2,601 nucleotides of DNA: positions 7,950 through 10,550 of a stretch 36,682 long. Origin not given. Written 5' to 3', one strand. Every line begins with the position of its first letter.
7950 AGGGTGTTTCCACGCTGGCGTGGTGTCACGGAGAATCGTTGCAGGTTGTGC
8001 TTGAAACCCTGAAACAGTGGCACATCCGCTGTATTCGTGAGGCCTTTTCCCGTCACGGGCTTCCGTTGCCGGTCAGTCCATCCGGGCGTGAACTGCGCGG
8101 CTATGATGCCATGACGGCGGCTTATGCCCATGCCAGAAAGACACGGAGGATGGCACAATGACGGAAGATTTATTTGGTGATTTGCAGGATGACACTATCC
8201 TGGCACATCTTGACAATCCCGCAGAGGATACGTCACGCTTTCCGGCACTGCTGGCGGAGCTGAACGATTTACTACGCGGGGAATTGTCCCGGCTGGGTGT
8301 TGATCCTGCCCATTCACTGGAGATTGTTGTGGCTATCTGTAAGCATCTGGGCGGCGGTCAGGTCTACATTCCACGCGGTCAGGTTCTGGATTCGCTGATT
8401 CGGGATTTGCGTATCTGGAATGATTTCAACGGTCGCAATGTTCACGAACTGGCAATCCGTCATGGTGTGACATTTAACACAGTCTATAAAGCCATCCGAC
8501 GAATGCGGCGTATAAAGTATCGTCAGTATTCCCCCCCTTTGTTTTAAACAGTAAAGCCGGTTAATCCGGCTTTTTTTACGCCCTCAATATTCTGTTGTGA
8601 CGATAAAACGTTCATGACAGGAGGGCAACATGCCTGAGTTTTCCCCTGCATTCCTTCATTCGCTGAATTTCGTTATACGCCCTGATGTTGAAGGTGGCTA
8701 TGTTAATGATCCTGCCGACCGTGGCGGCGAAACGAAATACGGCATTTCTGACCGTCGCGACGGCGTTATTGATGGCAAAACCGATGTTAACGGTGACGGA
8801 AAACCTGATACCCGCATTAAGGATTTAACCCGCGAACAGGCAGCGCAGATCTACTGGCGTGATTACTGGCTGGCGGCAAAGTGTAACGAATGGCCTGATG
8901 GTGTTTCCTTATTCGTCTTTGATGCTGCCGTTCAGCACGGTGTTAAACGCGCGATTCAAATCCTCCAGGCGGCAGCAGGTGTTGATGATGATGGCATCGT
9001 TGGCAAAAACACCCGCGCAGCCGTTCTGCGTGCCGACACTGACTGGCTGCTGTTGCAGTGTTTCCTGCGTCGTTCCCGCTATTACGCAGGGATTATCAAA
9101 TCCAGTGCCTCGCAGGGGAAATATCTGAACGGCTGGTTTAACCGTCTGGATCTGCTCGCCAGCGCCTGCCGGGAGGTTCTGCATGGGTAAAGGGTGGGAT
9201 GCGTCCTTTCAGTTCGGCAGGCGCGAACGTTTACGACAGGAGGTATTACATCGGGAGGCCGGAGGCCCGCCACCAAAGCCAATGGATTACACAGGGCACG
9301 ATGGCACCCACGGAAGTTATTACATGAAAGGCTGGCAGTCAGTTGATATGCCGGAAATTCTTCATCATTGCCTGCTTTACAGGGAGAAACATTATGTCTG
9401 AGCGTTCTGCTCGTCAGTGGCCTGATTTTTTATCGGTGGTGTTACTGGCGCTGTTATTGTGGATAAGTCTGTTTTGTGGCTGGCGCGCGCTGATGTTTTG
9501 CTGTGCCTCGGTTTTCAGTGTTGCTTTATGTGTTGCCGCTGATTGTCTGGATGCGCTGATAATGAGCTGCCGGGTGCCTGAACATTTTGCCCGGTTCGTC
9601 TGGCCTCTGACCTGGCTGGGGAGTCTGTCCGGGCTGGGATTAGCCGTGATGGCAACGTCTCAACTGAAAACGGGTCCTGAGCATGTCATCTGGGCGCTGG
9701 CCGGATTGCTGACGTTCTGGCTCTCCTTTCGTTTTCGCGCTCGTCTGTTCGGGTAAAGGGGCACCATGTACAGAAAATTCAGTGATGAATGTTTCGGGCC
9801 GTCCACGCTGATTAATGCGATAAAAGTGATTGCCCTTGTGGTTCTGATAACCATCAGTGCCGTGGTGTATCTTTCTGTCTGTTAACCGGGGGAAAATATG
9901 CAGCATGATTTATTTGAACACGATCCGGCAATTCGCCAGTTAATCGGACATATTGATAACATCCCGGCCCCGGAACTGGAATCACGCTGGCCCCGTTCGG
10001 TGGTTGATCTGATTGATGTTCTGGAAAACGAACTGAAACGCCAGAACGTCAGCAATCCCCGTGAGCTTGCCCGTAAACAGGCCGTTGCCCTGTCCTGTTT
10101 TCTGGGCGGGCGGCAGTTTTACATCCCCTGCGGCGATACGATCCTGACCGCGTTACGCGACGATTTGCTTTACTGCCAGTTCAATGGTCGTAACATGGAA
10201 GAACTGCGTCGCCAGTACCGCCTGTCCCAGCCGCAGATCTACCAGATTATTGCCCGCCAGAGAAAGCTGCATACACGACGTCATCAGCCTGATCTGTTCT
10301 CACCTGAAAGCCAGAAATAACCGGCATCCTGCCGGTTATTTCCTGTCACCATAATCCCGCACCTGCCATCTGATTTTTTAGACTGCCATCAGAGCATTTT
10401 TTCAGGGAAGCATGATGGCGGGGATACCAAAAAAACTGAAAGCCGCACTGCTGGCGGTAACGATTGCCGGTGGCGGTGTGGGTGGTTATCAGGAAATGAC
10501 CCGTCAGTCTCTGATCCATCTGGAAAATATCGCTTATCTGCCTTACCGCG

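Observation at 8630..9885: Middle operon encodes a GH108-type muramidase-like protein plus membrane proteins, separate from the lysis cassette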

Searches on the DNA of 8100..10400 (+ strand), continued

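Call 35: search_dna_similar(query=window:9898-10320:+, collection=ecoli_genomes, mode=near, max_rows=10)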
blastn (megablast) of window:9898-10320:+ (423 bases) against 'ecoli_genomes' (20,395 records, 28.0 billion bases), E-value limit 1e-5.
Records with a match: 41; places in all: 48; records where one place covers at least 80% of the query: 41.
Genomes with a match: 41 of 5426; with a place that covers at least 80% of the query: 41. Places per genome that has any: lowest 1, median 1, highest 3. On chromosomes: 48 places; on plasmids: 0.
Best place of each record, by identity: >=99% 10; 95-99% 31.
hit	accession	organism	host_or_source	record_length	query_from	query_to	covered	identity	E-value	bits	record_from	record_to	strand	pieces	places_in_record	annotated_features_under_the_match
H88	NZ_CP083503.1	Escherichia coli strain elppa5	Homo sapiens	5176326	1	423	100%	100.0%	0e+0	782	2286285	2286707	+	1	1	Mor transcription activator family protein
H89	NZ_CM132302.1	Escherichia coli strain 2020C08-115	Homo sapiens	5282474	1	423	100%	100.0%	0e+0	782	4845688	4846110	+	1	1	Mor transcription activator family protein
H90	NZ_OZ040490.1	Escherichia coli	-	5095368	1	423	100%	100.0%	0e+0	782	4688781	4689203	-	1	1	Mor transcription activator family protein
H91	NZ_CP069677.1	Escherichia coli O126:H45 strain MIN10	Homo sapiens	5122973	1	423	100%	99.8%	0e+0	776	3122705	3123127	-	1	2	Mor transcription activator family protein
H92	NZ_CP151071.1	Escherichia coli strain 22KM0354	Dog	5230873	1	423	100%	99.8%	0e+0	776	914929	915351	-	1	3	Mor transcription activator family protein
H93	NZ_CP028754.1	Escherichia coli strain A21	opossum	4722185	1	423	100%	99.5%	0e+0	771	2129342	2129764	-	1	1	Mor transcription activator family protein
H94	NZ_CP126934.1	Escherichia coli O78:H4 strain APEC E19057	Gallus gallus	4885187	1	423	100%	99.5%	0e+0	771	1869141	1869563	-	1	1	Mor transcription activator family protein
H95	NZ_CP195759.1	Escherichia coli strain JCKP02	yak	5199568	1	423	100%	99.5%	0e+0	771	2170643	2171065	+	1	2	Mor transcription activator family protein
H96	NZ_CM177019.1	Escherichia coli strain RMDEC465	Homo sapiens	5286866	1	423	100%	99.5%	0e+0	771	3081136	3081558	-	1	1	Mor transcription activator family protein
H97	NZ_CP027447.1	Escherichia coli strain 2014C-3075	Homo sapiens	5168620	1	423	100%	99.3%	0e+0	765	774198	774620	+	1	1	Mor transcription activator family protein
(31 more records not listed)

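Call 37: get_annotated_region(hit=H17, flank=1800)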
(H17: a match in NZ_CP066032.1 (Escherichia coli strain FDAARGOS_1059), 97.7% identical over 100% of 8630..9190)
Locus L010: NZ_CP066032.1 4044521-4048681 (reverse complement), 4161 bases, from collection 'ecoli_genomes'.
description: Escherichia coli strain FDAARGOS_1059 chromosome, complete genome
organism: Escherichia coli strain FDAARGOS_1059 (NCBI taxid 562)
replicon: chromosome; assembly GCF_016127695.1
host: missing; source: missing; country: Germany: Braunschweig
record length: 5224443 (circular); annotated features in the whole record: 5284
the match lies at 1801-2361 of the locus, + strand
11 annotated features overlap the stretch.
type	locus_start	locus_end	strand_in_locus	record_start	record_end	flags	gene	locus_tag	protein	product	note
CDS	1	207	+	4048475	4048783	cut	-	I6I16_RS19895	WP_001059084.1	hypothetical protein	-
CDS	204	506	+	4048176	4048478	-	-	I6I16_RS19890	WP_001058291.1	hypothetical protein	-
CDS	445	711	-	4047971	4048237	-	-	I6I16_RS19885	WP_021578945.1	hypothetical protein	-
CDS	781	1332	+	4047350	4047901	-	-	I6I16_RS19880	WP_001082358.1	gp16 family protein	-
CDS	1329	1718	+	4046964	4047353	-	-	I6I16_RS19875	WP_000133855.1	Mor transcription activator family protein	-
CDS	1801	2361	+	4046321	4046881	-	-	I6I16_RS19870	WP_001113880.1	glycoside hydrolase family 108 protein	-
CDS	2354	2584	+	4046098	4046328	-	-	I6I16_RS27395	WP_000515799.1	hypothetical protein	-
CDS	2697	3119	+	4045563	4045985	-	-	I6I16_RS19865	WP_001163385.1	Mor transcription activator family protein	-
CDS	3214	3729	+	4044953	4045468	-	-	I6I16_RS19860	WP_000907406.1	lysozyme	-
CDS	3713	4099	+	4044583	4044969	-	-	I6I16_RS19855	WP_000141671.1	hypothetical protein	-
CDS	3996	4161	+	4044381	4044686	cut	lysC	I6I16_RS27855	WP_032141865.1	Rz1-like lysis system protein LysC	-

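Call 38: get_annotated_region(hit=H21, flank=1800)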
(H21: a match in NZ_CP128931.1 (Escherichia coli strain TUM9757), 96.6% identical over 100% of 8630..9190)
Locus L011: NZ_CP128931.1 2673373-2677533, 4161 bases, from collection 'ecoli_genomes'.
description: Escherichia coli strain TUM9757 chromosome, complete genome
organism: Escherichia coli strain TUM9757 (NCBI taxid 562)
replicon: chromosome; assembly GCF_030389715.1
host: missing; source: missing; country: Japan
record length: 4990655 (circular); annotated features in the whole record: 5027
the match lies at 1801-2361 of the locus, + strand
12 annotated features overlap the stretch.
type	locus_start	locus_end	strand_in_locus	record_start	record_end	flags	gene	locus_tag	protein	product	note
CDS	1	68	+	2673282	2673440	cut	-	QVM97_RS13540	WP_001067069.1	hypothetical protein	-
CDS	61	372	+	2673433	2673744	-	-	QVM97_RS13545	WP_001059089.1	hypothetical protein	-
CDS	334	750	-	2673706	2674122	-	-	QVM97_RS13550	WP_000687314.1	DUF2513 domain-containing protein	-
CDS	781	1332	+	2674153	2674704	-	-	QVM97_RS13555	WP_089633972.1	gp16 family protein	-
CDS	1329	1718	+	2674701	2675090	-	-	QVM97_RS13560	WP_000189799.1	Mor transcription activator family protein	-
CDS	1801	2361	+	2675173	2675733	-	-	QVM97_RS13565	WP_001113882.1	glycoside hydrolase family 108 protein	-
CDS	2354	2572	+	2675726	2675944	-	-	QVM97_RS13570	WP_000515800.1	hypothetical protein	-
CDS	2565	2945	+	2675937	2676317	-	-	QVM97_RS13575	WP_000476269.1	hypothetical protein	-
CDS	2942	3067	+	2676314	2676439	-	-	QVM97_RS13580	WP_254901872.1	hypothetical protein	-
CDS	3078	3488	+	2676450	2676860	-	-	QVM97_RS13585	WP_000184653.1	Mor transcription activator family protein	-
CDS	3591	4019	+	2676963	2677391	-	-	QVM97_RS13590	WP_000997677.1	glycoside hydrolase family protein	-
CDS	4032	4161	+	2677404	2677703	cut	-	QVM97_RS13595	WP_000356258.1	DUF2730 family protein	-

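Call 39: get_annotated_region(hit=H23, flank=1800)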
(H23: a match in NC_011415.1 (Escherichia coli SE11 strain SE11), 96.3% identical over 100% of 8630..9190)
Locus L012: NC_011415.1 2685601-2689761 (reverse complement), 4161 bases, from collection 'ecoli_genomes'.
description: Escherichia coli SE11, complete sequence
organism: Escherichia coli SE11 strain SE11 (NCBI taxid 409438)
replicon: chromosome; assembly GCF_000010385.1
host: -; source: -; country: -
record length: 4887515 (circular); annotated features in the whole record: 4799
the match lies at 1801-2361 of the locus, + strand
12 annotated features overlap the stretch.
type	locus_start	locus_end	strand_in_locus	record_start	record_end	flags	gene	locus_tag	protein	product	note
CDS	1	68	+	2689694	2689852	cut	-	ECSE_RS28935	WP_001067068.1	hypothetical protein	-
CDS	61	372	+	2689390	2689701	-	-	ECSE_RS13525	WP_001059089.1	hypothetical protein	-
CDS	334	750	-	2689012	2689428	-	-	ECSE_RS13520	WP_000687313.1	DUF2513 domain-containing protein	-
CDS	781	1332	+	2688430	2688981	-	-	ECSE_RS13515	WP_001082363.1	gp16 family protein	-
CDS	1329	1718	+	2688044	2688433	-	-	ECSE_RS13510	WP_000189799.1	Mor transcription activator family protein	-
CDS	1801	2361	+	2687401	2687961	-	-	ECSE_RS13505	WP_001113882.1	glycoside hydrolase family 108 protein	-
CDS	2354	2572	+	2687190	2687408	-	-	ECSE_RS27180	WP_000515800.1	hypothetical protein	-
CDS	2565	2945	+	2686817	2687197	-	-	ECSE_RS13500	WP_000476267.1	hypothetical protein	-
CDS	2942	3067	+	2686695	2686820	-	-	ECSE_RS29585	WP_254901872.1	hypothetical protein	-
CDS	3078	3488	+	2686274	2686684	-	-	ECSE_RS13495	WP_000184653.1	Mor transcription activator family protein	-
CDS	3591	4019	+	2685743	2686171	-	-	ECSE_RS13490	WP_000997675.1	glycoside hydrolase family protein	-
CDS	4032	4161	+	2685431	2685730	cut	-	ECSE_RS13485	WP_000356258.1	DUF2730 family protein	-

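Call 40: get_annotated_region(hit=H19, flank=1800)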
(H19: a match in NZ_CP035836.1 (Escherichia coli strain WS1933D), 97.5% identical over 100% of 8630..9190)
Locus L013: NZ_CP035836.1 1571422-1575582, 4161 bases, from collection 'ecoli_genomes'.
description: Escherichia coli strain WS1933D chromosome, complete genome
organism: Escherichia coli strain WS1933D (NCBI taxid 562)
replicon: chromosome; assembly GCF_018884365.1
host: Homo sapiens; source: stool; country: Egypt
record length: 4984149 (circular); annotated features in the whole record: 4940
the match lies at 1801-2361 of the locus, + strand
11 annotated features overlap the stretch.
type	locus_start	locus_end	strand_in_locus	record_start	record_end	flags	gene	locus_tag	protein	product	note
CDS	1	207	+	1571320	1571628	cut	-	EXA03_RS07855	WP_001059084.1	hypothetical protein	-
CDS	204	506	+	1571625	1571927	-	-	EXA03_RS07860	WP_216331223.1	hypothetical protein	-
CDS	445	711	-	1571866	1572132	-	-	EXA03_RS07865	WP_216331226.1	hypothetical protein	-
CDS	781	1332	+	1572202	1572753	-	-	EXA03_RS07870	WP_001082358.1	gp16 family protein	-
CDS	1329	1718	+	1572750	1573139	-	-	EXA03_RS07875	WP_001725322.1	Mor transcription activator family protein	-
CDS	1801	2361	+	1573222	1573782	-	-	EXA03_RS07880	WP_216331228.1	glycoside hydrolase family 108 protein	-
CDS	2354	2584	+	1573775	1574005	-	-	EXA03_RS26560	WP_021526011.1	hypothetical protein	-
CDS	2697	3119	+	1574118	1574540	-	-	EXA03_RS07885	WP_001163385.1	Mor transcription activator family protein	-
CDS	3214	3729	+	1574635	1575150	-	-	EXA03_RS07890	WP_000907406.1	lysozyme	-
CDS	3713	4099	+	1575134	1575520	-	-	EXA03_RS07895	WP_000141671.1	hypothetical protein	-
CDS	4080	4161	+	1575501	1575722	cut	lysC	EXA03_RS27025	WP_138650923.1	Rz1-like lysis system protein LysC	-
